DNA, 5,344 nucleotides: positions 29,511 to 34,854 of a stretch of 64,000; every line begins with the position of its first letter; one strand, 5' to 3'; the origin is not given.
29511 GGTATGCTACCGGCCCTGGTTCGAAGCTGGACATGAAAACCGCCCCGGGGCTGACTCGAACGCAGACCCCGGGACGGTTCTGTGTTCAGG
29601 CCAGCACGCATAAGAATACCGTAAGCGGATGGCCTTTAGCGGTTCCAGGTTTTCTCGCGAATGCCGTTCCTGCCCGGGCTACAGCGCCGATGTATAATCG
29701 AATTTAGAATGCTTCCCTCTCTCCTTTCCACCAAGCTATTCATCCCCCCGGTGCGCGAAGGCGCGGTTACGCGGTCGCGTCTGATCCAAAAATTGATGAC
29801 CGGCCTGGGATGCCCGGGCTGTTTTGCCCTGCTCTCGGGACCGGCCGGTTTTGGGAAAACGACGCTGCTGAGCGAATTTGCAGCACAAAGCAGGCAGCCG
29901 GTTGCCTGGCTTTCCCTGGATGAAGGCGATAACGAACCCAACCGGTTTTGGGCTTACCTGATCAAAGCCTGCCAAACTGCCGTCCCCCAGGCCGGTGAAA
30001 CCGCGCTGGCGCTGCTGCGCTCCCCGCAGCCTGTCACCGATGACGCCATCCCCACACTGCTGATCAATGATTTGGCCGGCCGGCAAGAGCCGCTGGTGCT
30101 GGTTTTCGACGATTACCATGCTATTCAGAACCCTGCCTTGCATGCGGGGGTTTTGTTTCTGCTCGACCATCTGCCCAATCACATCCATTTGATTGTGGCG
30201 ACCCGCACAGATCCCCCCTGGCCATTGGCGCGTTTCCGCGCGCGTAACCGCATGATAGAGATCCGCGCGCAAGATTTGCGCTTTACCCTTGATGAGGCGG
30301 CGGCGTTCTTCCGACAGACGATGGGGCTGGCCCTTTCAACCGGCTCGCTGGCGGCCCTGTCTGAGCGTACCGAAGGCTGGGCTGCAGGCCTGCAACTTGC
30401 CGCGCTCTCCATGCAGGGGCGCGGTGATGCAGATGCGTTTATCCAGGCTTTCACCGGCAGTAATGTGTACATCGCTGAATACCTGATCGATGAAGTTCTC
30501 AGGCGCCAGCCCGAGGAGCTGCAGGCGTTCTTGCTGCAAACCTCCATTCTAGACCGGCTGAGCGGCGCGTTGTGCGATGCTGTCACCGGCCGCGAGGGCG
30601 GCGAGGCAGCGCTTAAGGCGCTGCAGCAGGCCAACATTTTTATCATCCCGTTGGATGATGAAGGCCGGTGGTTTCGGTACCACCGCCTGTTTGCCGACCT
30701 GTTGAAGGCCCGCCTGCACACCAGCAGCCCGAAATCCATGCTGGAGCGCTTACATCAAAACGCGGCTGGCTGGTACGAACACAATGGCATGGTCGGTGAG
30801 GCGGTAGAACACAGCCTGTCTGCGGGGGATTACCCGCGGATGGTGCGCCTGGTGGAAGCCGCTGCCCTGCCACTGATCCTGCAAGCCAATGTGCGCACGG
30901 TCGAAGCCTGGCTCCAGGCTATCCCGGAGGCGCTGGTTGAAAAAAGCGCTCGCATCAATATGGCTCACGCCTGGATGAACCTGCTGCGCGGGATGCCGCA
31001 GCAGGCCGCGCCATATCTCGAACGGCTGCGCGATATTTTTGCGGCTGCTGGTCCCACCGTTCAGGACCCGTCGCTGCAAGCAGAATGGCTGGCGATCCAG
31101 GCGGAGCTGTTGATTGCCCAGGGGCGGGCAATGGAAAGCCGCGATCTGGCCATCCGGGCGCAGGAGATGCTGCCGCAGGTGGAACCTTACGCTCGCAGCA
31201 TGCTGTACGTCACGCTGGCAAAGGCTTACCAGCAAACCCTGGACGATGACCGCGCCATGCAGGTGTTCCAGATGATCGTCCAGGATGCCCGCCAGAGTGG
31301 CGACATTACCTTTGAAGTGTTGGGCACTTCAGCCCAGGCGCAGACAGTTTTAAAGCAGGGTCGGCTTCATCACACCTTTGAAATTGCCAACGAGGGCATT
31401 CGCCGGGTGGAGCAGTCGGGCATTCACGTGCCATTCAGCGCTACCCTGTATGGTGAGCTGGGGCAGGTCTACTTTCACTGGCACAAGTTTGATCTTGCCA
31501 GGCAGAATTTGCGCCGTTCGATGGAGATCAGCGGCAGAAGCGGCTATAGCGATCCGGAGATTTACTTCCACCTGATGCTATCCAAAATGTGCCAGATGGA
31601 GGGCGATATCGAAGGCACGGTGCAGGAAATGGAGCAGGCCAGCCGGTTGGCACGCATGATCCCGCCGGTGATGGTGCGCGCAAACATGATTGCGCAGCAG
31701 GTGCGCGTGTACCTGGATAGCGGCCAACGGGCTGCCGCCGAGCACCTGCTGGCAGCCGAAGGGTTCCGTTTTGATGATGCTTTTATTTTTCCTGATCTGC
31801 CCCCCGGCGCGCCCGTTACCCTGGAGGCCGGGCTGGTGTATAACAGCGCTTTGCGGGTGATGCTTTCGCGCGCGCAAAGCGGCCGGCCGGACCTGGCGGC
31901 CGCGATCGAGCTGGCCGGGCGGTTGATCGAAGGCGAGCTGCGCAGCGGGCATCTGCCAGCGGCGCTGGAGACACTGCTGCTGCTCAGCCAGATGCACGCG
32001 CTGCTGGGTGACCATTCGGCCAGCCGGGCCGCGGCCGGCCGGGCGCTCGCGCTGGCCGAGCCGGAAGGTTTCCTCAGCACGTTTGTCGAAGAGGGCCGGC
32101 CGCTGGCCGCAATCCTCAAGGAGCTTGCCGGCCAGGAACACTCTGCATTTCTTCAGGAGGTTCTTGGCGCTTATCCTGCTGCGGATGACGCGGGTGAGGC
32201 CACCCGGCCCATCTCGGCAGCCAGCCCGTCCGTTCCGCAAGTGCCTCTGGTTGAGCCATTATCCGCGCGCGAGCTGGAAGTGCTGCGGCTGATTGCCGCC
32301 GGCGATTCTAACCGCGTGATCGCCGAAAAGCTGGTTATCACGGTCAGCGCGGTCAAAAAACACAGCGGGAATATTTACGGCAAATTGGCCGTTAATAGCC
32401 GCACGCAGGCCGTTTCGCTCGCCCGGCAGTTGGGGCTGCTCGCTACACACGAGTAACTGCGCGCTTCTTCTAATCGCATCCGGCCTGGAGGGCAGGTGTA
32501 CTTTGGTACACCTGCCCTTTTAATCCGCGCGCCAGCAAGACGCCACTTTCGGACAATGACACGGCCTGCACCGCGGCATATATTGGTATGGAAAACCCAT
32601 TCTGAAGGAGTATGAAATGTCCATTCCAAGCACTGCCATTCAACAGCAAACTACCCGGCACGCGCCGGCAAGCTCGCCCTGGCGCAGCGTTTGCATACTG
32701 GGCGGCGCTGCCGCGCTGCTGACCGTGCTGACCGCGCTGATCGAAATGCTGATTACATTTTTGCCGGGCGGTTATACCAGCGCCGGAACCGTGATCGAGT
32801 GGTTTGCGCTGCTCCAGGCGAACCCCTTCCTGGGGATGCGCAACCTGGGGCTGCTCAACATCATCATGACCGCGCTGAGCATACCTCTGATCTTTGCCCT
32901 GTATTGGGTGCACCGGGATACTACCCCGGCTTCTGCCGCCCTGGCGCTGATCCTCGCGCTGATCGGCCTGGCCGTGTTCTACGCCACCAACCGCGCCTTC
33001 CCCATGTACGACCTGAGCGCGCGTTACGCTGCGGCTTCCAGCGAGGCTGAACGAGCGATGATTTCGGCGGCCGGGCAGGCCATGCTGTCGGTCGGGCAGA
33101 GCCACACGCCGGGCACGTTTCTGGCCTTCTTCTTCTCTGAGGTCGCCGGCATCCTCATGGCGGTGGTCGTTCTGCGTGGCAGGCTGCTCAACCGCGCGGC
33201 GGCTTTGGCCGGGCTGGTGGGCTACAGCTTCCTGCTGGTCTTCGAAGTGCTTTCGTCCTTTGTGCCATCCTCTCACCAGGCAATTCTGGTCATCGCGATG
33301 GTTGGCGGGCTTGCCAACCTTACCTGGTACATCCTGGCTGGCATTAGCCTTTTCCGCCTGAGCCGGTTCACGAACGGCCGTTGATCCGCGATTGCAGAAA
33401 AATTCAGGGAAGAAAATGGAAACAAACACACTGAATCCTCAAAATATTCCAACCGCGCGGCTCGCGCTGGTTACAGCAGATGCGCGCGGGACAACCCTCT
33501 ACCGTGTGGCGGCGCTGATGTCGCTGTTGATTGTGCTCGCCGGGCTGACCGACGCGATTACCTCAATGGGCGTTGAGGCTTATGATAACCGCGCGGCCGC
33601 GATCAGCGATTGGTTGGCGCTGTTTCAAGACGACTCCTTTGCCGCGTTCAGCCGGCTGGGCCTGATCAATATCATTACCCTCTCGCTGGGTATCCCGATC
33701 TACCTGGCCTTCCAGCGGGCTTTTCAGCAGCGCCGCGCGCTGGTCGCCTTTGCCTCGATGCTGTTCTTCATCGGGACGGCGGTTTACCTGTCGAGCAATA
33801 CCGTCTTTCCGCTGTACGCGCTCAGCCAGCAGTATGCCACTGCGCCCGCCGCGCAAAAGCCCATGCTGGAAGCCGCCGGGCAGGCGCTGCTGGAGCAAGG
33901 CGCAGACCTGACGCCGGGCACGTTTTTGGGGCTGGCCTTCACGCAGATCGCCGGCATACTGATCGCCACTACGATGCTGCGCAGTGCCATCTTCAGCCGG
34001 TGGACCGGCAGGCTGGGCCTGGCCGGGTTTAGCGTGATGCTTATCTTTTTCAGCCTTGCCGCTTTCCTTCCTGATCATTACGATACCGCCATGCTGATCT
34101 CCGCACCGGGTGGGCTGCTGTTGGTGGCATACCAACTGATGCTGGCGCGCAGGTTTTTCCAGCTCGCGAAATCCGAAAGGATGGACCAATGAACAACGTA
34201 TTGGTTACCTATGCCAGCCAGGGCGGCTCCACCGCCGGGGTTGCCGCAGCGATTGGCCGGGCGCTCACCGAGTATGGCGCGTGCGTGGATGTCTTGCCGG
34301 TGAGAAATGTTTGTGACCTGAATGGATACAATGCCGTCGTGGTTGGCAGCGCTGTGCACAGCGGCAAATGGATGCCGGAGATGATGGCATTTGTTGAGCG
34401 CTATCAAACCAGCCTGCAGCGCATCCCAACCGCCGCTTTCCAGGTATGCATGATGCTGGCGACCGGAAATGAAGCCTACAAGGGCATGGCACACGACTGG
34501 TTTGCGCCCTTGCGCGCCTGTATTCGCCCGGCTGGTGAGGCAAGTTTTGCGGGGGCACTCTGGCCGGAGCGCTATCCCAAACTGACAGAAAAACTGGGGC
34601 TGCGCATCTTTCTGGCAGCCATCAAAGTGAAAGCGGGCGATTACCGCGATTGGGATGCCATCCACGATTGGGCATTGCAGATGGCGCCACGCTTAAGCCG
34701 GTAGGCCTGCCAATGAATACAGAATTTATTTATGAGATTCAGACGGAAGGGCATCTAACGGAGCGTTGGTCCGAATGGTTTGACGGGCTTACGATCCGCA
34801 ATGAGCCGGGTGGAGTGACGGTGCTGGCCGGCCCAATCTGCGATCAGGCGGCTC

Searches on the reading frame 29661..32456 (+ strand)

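Call 5: search_protein_families(library=pfam, proteins=[window:29661-32456:+], max_evalue=0.01)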
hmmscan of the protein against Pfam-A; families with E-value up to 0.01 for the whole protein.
window:29661-32456:+ (931 aa): 8 families
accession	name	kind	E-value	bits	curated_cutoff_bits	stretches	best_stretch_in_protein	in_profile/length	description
PF17874.7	TPR_MalT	-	9e-35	121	45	1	475-823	2-334/336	MalT-like TPR region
PF00196.25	GerE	-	4.1e-16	58.8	23.5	1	866-921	2-57/57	Bacterial regulatory proteins, luxR family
PF13191.12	AAA_16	-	3e-09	38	32.6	1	50-179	22-166/167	AAA ATPase domain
PF13424.12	TPR_12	-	4.6e-08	33.6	30.1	1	560-623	10-74/77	Tetratricopeptide repeat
PF05729.18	NACHT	-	1.1e-05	25.8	26.7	1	57-203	4-150/167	NACHT domain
PF13401.12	AAA_22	-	3.2e-05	24.7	27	1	55-173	7-109/130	AAA domain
PF13181.12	TPR_8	-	0.0014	19.1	25.7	0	594-624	1-31/34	Tetratricopeptide repeat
PF07719.23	TPR_2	-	0.0076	16.7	27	0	771-799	3-31/34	Tetratricopeptide repeat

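Call 90: search_protein_families(library=ncbifam, proteins=[window:29709-32456:+], max_evalue=0.001)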
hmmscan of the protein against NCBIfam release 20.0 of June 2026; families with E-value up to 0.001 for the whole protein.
window:29709-32456:+ (915 aa): 17 families
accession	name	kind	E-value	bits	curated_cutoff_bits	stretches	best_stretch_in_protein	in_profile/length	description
NF003420.0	PRK04841.1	equivalog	1.4e-136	456.8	537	2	5-649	2-643/903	HTH-type transcriptional regulator MalT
NF047785.1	respo_reg_MadR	equivalog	1.8e-12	47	300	1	848-911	146-209/209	MadR family response regulator transcription factor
TIGR03020.2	EpsA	equivalog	2.2e-09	37.3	170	1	848-906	188-246/247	XrtB/PEP-CTERM-associated transcriptional regulator EpsA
NF007505.1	PRK10100.1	equivalog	2.6e-09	37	250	1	851-906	145-200/204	biofilm master transcriptional regulator CsgD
NF007403.0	PRK09935.1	equivalog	5.4e-09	36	271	1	848-908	147-207/210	fimbria biosynthesis transcriptional regulator FimZ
NF011896.0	PRK15369.1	equivalog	6.4e-09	35.7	242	1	851-910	150-209/211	two component system response regulator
NF007935.0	PRK10651.1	equivalog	1.1e-08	34.6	250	1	848-903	153-208/216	two-component system response regulator NarL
NF052366.1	photon_PedR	equivalog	3.9e-08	33.3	120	1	851-910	3-62/74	photosynthetic electron transport-dependent transcriptional regulator PedR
NF052445.1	RespRegMctR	equivalog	5.2e-08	32.5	300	1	849-904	143-198/205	two-component system response regulator MctR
NF007708.0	PRK10403.1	equivalog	3.5e-06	26.6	343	1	851-904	154-207/215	nitrate/nitrite response regulator protein NarP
TIGR03541.1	reg_near_HchA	equivalog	3.7e-06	26.6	215.6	1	849-909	170-230/232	PA1136 family autoinducer-binding transcriptional regulator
NF041232.1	BagY_FevT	exception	7.5e-06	25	700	1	834-902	283-348/367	LuxR family transcriptional regulator BagY/FevT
NF041673.1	transregRamA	equivalog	9e-06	25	500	1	850-911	218-279/280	acetate metabolism transcriptional regulator RamA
NF041830.1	RR_TF_ErdR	exception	1.1e-05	25.3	390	1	851-909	151-209/213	response regulator transcription factor ErdR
NF052312.1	T9SS_PorW_SprE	equivalog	0.0001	21.1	250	1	454-622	175-334/716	type IX secretion system periplasmic lipoprotein PorW/SprE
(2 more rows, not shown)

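Call 99: search_protein_families(library=padloc, proteins=[window:29709-32456:+], max_evalue=0.001)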
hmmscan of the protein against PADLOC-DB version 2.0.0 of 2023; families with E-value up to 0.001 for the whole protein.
window:29709-32456:+ (915 aa): 1 family
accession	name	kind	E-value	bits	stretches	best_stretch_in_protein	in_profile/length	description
PDLC01855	CARF3--CARF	-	0.00016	19.5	1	848-892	215-259/288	-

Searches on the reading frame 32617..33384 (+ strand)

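Call 5: search_protein_families(library=pfam, proteins=[window:32617-33384:+], max_evalue=0.01)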
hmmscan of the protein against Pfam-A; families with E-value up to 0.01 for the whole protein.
window:32617-33384:+ (255 aa): 1 family
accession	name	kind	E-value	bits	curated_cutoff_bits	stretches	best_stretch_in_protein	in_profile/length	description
PF14329.11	DUF4386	-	8.5e-05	23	27.6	1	74-237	44-202/210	Domain of unknown function (DUF4386)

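Call 10: search_protein_families(library=ncbifam, proteins=[window:32617-33384:+], max_evalue=0.01)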
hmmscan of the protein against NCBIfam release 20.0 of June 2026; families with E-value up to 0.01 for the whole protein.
window:32617-33384:+ (255 aa): 0 families

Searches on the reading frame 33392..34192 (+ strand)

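Call 5: search_protein_families(library=pfam, proteins=[window:33392-34192:+], max_evalue=0.01)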
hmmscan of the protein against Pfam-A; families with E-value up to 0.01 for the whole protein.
window:33392-34192:+ (266 aa): 1 family
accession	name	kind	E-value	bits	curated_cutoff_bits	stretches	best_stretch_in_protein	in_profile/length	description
PF14329.11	DUF4386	-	0.00033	21.1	27.6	1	90-242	48-197/210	Domain of unknown function (DUF4386)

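Call 10: search_protein_families(library=ncbifam, proteins=[window:33392-34192:+], max_evalue=0.01)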
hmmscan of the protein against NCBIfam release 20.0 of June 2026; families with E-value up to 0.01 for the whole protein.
window:33392-34192:+ (266 aa): 0 families

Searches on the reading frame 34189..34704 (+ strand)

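Call 5: search_protein_families(library=pfam, proteins=[window:34189-34704:+], max_evalue=0.01)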
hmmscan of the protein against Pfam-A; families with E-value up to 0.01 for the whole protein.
window:34189-34704:+ (171 aa): 3 families
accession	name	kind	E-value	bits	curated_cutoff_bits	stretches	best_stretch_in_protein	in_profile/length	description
PF12724.12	Flavodoxin_5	-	1.3e-20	74.6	27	1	5-130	1-124/145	Flavodoxin domain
PF00258.30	Flavodoxin_1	-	7.1e-06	26.7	25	1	6-99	1-101/143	Flavodoxin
PF12641.12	Flavodoxin_3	-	0.001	19.4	27.5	1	5-71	1-65/160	Flavodoxin domain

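Call 10: search_protein_families(library=ncbifam, proteins=[window:34189-34704:+], max_evalue=0.01)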
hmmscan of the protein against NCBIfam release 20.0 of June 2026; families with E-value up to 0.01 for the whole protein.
window:34189-34704:+ (171 aa): 5 families
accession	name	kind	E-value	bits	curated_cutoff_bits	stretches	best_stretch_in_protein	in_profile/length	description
NF008316.0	PRK11104.1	equivalog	4.7e-14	52.6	142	1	3-142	2-143/177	menaquinone-dependent protoporphyrinogen IX dehydrogenase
TIGR01753.1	flav_short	equivalog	2.6e-06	28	123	1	4-76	1-77/140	flavodoxin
NF005216.0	PRK06703.1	subfamily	0.00059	19.9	127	1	1-85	1-84/151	flavodoxin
NF006739.0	PRK09267.1-5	subfamily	0.0034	17.2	175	1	1-59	1-60/168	flavodoxin FldA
NF006747.0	PRK09271.1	equivalog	0.008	15.9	104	0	3-82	2-88/160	flavodoxin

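Call 99: search_protein_families(library=padloc, proteins=[window:34189-34704:+], max_evalue=0.001)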
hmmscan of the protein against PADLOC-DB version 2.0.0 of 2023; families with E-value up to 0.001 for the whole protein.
window:34189-34704:+ (171 aa): 0 families
